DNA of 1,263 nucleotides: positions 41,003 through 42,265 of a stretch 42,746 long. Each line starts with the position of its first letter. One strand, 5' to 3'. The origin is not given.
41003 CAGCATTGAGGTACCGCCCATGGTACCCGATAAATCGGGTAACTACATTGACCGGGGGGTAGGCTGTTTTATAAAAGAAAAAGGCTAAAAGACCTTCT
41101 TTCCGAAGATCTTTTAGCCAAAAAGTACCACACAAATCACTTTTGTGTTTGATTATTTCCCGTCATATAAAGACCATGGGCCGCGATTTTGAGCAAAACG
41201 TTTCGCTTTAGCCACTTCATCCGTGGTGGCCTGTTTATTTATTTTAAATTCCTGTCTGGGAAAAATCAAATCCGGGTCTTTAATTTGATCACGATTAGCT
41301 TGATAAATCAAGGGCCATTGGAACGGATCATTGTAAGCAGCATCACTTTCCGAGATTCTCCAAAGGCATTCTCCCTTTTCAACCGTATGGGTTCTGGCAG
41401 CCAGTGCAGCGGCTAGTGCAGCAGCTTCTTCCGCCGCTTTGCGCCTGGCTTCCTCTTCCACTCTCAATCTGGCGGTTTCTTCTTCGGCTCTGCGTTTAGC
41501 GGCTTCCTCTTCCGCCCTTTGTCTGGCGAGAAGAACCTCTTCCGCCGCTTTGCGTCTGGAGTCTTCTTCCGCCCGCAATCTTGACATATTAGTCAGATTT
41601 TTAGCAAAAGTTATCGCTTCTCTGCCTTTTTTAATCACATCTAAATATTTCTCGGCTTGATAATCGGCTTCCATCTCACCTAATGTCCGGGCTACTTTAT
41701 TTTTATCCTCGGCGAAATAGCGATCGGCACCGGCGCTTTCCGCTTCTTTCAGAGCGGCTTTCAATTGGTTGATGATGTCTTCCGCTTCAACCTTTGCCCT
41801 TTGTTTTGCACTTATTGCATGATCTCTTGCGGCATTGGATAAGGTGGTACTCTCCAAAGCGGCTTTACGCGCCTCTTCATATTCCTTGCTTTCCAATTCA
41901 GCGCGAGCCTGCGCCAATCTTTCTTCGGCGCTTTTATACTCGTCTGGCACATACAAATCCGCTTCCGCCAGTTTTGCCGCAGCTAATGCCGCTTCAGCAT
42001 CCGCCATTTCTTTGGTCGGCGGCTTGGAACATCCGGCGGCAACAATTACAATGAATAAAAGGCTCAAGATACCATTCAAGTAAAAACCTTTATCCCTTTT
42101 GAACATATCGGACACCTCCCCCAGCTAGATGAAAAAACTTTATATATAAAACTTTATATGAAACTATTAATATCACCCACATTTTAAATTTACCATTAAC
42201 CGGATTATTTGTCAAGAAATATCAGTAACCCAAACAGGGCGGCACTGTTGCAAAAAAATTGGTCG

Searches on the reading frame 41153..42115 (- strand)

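Call 34: search_protein_families(library=pfam, max_evalue=0.00001, proteins=[window:41153-42115:-])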
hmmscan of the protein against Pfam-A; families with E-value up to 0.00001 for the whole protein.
window:41153-42115:- (320 aa): 1 family
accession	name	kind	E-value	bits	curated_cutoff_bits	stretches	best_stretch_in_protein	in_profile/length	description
PF14346.11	DUF4398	-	5.6e-06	27.2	27.9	1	36-110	2-76/78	Domain of unknown function (DUF4398)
